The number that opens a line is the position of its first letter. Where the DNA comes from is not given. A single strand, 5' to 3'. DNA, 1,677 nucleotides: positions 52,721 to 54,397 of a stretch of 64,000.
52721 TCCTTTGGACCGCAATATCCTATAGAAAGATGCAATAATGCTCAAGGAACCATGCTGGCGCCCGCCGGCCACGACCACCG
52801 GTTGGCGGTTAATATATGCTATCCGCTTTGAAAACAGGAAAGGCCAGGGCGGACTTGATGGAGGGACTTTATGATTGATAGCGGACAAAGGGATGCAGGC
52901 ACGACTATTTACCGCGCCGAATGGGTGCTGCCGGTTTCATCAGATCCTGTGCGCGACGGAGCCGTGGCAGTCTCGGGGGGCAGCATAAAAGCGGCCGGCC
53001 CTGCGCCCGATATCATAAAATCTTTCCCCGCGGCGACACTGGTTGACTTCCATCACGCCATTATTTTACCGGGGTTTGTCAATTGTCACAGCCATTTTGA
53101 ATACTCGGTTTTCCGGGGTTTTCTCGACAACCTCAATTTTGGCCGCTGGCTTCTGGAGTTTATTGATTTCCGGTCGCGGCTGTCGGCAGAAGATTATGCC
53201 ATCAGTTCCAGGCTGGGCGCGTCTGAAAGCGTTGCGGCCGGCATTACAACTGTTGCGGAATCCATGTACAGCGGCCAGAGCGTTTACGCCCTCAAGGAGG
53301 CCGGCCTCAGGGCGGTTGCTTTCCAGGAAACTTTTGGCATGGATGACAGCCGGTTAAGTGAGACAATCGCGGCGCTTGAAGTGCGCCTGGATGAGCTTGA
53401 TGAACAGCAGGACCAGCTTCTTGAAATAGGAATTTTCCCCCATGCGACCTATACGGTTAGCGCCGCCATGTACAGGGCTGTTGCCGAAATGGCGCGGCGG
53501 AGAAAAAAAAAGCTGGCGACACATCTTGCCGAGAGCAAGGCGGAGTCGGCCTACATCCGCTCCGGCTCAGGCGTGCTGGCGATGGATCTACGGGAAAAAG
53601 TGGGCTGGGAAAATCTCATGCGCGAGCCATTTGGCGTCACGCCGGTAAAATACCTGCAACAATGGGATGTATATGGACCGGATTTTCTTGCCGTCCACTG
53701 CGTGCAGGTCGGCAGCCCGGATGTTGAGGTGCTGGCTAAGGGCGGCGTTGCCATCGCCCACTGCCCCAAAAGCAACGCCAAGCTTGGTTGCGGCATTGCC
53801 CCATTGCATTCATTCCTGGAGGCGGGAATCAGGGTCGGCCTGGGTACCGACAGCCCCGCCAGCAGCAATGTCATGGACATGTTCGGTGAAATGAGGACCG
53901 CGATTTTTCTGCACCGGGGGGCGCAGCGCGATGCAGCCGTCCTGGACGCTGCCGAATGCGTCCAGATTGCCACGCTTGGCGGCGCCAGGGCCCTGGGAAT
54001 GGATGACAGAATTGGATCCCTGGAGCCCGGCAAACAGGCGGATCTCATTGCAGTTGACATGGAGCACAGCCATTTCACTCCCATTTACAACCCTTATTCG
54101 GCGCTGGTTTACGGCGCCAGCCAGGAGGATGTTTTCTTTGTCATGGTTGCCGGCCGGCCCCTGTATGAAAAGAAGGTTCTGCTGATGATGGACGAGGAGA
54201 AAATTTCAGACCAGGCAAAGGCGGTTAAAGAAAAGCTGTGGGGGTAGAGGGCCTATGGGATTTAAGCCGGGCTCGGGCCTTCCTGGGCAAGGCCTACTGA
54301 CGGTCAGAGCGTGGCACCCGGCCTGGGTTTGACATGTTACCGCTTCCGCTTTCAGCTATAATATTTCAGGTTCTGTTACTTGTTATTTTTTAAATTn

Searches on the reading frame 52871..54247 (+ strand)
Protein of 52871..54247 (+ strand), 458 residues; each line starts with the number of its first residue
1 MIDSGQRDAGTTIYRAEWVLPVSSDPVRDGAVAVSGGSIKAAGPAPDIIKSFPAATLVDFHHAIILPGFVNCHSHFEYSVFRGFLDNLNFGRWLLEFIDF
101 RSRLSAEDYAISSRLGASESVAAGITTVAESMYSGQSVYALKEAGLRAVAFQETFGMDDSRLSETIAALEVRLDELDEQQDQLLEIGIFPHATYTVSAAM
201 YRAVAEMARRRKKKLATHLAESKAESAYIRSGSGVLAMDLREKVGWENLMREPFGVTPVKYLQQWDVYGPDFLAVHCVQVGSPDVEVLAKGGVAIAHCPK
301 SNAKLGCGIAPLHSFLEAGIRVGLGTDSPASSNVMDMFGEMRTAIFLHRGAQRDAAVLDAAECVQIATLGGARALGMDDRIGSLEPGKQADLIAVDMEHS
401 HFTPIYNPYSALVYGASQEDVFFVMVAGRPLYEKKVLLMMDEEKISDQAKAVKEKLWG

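Call 70: search_protein_families(library=ncbifam, proteins=[window:52871-54247:+], max_evalue=1e-15)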
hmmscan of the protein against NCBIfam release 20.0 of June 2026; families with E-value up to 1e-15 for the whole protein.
window:52871-54247:+ (458 aa): 23 families
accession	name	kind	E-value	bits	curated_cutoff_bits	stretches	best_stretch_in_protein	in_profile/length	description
NF006549.0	PRK09045.1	equivalog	5.3e-94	315.4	540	1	12-456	10-439/444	TRZ/ATZ family hydrolase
NF004701.0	PRK06038.1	equivalog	2.4e-84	283.6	609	2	249-456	221-426/432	N-ethylammeline chlorohydrolase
NF005557.0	PRK07228.1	equivalog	3.2e-78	263.4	522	2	252-455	231-436/445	5'-deoxyadenosine deaminase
NF006055.0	PRK08203.1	equivalog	1.4e-73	248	532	2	250-456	247-450/455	8-oxoguanine deaminase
NF006252.0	PRK08393.1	equivalog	3.5e-73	247.1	617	1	53-456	40-423/424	N-ethylammeline chlorohydrolase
NF009059.0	PRK12393.1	equivalog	7e-58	196.4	543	1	239-456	240-455/460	amidohydrolase family protein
NF005211.0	PRK06687.1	equivalog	1.5e-57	195.3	703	2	249-434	225-411/419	TRZ/ATZ family protein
NF006269.1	PRK08418.1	equivalog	1.1e-56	192.3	320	1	13-399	3-378/408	aminofutalosine deaminase family hydrolase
NF006056.0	PRK08204.1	subfamily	1.5e-56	192.1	391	2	259-456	234-440/449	hypothetical protein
NF004995.0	PRK06380.1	subfamily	6e-52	177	567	1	53-447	40-414/418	metal-dependent hydrolase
NF012037.0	PRK15493.1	equivalog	1.9e-49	168.7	779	1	47-454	39-431/435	bifunctional S-methyl-5'-thioadenosine deaminase/S-adenosylhomocysteine deaminase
NF006681.0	PRK09229.1-2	equivalog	2.2e-49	168.4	362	1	159-442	172-435/451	formimidoylglutamate deiminase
NF005540.0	PRK07203.1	equivalog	5.8e-45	153.7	444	1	27-457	19-439/444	putative aminohydrolase SsnA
TIGR03314.1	Se_ssnA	subfamily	6.3e-43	147.2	455.5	1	28-457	19-438/441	putative selenium metabolism protein SsnA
NF004801.0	PRK06151.1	subfamily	1.9e-42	145.8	416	1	140-457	169-463/491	chlorohydrolase family protein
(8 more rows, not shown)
